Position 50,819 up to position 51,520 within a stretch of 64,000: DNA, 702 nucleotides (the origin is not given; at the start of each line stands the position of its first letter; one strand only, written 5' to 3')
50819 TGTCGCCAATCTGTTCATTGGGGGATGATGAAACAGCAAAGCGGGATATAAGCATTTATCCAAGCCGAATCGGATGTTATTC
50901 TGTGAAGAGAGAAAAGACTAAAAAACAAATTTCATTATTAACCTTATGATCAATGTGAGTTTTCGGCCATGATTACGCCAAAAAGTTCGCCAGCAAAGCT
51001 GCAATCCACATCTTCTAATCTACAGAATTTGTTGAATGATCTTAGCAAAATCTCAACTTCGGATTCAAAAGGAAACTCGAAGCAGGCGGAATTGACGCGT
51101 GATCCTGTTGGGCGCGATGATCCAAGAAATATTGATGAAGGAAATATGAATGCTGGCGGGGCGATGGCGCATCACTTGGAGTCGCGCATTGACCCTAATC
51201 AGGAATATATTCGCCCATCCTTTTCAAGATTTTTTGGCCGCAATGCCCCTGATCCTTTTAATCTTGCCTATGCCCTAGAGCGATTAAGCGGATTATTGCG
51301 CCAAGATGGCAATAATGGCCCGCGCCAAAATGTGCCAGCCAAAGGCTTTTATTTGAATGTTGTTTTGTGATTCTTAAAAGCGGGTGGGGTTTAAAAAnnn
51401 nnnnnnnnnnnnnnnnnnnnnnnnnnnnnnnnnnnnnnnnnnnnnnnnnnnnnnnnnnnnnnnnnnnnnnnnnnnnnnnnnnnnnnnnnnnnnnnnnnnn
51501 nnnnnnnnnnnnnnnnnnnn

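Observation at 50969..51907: Two-gene module: an unrecognisable small ORF followed by a DUF4065/Panacea-like protein, a candidate novel toxin-antitoxin pair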

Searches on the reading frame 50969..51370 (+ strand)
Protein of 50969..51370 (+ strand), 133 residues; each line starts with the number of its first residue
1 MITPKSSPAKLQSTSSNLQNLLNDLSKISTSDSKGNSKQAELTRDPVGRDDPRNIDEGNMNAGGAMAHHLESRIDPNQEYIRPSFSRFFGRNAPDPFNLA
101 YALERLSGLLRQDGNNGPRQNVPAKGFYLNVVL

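Call 3: search_protein_families(library=pfam, proteins=[window:50969-51370:+], max_evalue=10)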
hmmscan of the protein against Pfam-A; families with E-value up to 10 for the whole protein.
window:50969-51370:+ (133 aa): 0 families

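Call 4: search_protein_families(library=ncbifam, proteins=[window:50969-51370:+], max_evalue=10)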
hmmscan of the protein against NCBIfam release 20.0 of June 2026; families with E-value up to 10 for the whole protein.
window:50969-51370:+ (133 aa): 0 families

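Call 5: search_protein_families(library=padloc, proteins=[window:50969-51370:+], max_evalue=10)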
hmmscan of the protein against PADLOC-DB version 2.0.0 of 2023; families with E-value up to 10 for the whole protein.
window:50969-51370:+ (133 aa): 0 families

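Call 7: find_homologous_proteins(query=window:50969-51370:+, max_evalue=0.01)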
Query window:50969-51370:+ (133 aa): 1 proteins with E <= 0.01 among 9 candidates.
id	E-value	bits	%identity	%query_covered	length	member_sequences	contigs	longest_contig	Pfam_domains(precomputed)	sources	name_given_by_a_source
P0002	1.3e-81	289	100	100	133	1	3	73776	-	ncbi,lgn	ncbi:MAG: hypothetical protein AB8B77_01715 [Alphaproteobacteria bacterium]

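Call 18: search_protein_families(library=phrogs, proteins=[window:50969-51370:+], max_evalue=10)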
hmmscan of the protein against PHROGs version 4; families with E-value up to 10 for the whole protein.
window:50969-51370:+ (133 aa): 0 families

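Call 63: find_encoding_contigs(protein=P0002, flank=6000, max_places=5)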
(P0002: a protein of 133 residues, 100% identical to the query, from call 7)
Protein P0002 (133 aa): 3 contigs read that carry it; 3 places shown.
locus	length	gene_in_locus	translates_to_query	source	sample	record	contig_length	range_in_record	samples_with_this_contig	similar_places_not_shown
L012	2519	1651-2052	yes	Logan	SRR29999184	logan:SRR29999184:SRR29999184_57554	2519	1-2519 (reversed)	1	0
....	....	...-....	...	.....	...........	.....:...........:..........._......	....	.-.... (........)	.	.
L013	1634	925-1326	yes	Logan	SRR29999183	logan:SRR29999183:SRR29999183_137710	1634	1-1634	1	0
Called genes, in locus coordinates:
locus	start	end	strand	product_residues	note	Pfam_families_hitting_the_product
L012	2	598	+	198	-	?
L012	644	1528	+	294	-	-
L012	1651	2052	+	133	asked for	-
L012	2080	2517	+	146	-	?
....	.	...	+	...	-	?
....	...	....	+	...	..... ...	-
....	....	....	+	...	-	-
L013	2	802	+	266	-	?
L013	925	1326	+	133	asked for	-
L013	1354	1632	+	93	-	?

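Call 74: search_solved_structures(query=window:50969-51370:+, max_evalue=10)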
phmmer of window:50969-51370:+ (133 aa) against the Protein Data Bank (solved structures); distinct sequences matched with E-value up to 10: 0.

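Call 75: search_dna_similar(query=window:50969-51370:+, collection=plasmids, mode=protein, max_evalue=1)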
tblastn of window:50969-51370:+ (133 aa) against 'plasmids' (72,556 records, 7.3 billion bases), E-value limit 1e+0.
No match.

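Call 76: search_dna_similar(query=window:50969-51370:+, collection=phages, mode=protein, max_evalue=1)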
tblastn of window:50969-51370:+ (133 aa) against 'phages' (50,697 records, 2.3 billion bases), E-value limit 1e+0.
Records with a match: 3; places in all: 3; records where one place covers at least 80% of the query: 0.
Best place of each record, by identity: <60% 3.
By first word of the organism name: Arthrobacter 3.
By host as written in the record: Arthrobacter sp. ATCC 21022 3.
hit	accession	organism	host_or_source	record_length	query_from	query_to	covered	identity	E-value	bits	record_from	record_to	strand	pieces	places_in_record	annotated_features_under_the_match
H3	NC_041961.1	Arthrobacter phage Tank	Arthrobacter sp. ATCC 21022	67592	33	84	39%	34.5%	2e-1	37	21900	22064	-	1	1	31: tail length tape measure protein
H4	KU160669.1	Arthrobacter phage Tank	Arthrobacter sp. ATCC 21022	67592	33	84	39%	34.5%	2e-1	37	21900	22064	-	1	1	31: tape measure protein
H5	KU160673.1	Arthrobacter phage Wilde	Arthrobacter sp. ATCC 21022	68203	33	84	39%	34.5%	2e-1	37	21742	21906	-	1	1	31: major tail protein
